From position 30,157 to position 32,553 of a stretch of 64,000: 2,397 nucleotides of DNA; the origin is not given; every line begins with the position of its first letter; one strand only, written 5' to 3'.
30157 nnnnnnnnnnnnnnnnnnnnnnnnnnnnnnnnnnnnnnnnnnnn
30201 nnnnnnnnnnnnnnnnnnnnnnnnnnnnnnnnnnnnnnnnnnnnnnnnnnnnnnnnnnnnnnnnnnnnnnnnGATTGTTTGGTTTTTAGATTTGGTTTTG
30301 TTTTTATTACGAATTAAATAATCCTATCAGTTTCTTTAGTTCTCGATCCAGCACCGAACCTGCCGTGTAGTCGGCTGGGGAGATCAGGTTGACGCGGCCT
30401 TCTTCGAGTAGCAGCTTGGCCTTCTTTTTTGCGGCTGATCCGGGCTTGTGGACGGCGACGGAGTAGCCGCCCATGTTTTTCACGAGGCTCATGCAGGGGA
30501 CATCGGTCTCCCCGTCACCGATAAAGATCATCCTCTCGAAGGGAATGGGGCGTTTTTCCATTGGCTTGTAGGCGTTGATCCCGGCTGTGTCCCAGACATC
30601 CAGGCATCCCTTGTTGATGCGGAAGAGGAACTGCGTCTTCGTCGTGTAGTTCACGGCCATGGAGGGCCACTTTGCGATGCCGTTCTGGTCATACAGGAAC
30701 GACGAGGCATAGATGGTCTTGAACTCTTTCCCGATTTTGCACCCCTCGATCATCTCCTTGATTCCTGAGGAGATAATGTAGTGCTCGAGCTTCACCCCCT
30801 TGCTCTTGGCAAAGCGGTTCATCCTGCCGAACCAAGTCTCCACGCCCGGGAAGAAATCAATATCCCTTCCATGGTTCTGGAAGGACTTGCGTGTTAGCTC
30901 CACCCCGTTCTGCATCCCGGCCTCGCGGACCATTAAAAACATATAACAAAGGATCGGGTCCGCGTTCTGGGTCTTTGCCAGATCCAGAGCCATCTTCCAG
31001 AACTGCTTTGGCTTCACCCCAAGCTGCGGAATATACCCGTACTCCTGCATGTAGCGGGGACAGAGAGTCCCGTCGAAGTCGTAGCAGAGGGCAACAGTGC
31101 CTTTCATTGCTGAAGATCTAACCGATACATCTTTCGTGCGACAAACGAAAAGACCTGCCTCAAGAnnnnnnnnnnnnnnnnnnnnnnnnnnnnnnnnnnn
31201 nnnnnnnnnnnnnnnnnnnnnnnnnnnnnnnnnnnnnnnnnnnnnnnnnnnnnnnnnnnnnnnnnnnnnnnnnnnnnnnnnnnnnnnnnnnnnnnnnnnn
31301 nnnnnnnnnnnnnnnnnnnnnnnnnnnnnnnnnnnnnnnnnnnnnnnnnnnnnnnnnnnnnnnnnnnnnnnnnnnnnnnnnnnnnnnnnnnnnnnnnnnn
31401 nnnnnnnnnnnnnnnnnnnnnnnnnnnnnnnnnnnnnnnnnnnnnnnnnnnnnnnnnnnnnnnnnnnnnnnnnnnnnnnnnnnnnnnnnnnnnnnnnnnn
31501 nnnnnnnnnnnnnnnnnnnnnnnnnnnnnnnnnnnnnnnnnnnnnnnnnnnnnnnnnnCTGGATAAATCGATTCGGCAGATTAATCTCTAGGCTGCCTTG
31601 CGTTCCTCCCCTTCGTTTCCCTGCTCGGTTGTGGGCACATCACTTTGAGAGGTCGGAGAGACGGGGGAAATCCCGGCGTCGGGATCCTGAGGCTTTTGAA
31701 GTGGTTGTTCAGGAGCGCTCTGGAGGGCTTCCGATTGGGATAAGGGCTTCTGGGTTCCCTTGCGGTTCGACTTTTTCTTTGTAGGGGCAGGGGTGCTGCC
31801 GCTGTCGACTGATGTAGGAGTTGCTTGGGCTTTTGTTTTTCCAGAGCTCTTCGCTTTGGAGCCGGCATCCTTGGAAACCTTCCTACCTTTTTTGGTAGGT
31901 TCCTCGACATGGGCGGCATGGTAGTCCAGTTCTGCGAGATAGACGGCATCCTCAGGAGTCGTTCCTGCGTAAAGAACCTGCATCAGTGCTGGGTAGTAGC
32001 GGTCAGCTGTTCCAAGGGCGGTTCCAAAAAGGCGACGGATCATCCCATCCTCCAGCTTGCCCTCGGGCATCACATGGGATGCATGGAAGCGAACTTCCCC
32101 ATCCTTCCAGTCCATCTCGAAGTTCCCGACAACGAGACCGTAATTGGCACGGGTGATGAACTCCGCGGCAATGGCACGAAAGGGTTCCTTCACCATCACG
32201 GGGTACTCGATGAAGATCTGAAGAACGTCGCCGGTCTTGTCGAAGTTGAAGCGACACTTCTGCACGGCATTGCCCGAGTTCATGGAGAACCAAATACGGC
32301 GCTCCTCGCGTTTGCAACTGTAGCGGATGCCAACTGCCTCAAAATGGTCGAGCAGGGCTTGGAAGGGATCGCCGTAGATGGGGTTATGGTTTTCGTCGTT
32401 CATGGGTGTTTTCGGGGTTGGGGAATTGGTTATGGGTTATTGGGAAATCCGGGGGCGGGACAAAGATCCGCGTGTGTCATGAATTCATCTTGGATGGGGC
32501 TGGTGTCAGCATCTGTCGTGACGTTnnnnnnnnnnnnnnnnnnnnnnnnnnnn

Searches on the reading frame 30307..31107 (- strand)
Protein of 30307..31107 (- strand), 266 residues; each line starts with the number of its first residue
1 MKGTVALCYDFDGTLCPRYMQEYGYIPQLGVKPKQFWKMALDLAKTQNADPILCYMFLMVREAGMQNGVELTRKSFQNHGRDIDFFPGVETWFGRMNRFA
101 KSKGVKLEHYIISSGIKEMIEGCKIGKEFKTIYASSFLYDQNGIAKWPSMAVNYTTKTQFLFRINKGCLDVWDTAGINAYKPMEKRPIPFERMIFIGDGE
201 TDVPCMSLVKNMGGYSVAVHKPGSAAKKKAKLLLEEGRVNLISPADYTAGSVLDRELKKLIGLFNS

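Call 4: search_protein_families(library=pfam, proteins=[window:30307-31107:-], max_evalue=0.1)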
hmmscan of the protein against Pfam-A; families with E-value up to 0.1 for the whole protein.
window:30307-31107:- (266 aa): 3 families
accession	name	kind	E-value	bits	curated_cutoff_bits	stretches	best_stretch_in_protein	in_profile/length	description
PF12710.13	HAD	-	6e-07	30.5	27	1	9-206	3-188/189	haloacid dehalogenase-like hydrolase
PF08282.18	Hydrolase_3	-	0.014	15.6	20.9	1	187-233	200-242/255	haloacid dehalogenase-like hydrolase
PF06888.18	Put_Phosphatase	-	0.076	12.9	27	0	72-208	59-186/234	Putative Phosphatase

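Call 5: search_protein_families(library=padloc, proteins=[window:30307-31107:-], max_evalue=0.1)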
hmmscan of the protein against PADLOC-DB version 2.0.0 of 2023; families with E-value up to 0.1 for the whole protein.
window:30307-31107:- (266 aa): 3 families
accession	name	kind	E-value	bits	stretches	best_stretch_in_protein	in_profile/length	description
PDLC05002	PDC-S34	-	2.4e-116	386.1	1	3-261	5-263/284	-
PDLC05000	PDC-S34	-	1.4e-97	325.5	1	5-261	4-257/416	-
PDLC05001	PDC-S34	-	4.6e-97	323.4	1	4-261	15-269/384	-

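Call 78: search_protein_families(library=ncbifam, proteins=[window:30307-31107:-], max_evalue=0.01)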
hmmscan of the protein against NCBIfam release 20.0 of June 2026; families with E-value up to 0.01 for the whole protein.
window:30307-31107:- (266 aa): 3 families
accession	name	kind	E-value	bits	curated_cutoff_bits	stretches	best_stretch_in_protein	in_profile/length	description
TIGR01488.1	HAD-SF-IB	subfamily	4.3e-05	23.5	45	1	8-209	3-177/177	HAD-IB family phosphatase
TIGR01489.1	DKMTPPase-SF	subfamily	0.0012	19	81.55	1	97-204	81-176/188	MtnX-like HAD-IB family phosphatase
TIGR00099.1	Cof-subfamily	subfamily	0.0083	15.7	137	0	184-233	198-243/256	Cof-type HAD-IIB family hydrolase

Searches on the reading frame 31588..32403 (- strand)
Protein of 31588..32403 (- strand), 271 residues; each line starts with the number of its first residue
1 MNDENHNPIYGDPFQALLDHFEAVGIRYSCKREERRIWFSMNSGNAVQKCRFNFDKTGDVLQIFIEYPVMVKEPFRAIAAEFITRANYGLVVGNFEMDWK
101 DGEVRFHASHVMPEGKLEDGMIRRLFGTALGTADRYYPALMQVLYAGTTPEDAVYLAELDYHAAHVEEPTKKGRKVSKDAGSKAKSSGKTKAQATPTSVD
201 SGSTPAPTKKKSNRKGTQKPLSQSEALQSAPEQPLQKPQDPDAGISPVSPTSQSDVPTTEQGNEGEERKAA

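Call 4: search_protein_families(library=pfam, proteins=[window:31588-32403:-], max_evalue=0.1)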
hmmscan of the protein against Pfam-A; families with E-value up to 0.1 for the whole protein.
window:31588-32403:- (271 aa): 1 family
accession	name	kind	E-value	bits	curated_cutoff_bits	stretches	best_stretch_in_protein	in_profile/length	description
PF10722.14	YbjN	-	1.2e-06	29.2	22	1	22-140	10-124/126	Putative bacterial sensory transduction regulator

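Call 5: search_protein_families(library=padloc, proteins=[window:31588-32403:-], max_evalue=0.1)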
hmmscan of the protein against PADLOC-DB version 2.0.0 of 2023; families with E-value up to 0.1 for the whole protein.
window:31588-32403:- (271 aa): 0 families

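Call 78: search_protein_families(library=ncbifam, proteins=[window:31588-32403:-], max_evalue=0.01)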
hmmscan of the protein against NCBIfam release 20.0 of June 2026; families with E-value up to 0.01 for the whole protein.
window:31588-32403:- (271 aa): 0 families
